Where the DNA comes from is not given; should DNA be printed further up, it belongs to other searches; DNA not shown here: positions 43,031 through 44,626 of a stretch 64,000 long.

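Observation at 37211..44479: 2.4-kaa secreted alpha-helical protein with a ~400-aa internal tandem duplication, divergently paired with the dockerin operon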

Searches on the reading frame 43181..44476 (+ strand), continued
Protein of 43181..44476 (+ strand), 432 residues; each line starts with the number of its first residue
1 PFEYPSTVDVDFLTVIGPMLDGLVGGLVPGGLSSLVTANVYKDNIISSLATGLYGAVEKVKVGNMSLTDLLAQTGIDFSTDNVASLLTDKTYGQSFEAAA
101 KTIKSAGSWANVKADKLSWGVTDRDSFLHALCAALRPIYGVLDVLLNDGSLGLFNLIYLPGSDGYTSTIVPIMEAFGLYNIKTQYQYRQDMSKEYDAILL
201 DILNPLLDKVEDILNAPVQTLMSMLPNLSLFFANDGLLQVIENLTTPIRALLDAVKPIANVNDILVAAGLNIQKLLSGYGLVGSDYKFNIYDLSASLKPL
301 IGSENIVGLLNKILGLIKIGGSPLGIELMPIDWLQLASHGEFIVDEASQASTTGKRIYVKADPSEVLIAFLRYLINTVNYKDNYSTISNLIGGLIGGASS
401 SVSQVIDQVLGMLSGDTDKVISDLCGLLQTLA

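Call 108: find_homologous_proteins(query=A1, max_evalue=0.00001)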
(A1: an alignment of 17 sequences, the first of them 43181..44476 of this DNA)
Query A1 (17 sequences) (432 aa, profile of the alignment): 36 proteins with E <= 0.00001 among 8000 candidates.
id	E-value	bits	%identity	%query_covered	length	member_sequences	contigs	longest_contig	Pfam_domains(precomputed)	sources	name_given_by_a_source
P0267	1.2e-268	909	60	100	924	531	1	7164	-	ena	-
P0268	2.2e-225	767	61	98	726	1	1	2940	-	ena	-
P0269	7.5e-222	755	61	98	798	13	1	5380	-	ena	-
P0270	8.3e-195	666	58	98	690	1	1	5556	-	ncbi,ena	-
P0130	7.0e-180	617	58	100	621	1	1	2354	-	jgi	jgi:hypothetical protein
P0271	1.0e-175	603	66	98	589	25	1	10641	-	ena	-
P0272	1.1e-172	593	74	100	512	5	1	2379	-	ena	-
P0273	1.7e-160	553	63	100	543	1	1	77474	-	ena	-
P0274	1.8e-160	553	63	100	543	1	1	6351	-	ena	-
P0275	5.7e-154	531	77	93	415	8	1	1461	-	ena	-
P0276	2.7e-153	529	61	98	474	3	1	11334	-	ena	-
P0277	3.3e-153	529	66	98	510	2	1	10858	-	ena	-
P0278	8.2e-145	501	61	92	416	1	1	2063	-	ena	-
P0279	1.0e-139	484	63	98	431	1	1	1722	-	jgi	jgi:hypothetical protein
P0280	1.4e-139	484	64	98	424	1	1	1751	-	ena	-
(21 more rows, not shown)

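Call 109: search_protein_families(library=pfam, proteins=[P0181, P0199, P0221, P0163, P0120], max_evalue=0.001)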
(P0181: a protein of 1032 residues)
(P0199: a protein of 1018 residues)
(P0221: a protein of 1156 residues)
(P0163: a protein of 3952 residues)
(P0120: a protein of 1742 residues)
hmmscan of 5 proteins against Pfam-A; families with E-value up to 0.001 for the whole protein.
P0181 (1032 aa): 0 families

P0199 (1018 aa): 0 families

P0221 (1156 aa): 0 families

P0163 (3952 aa): 0 families

P0120 (1742 aa): 0 families
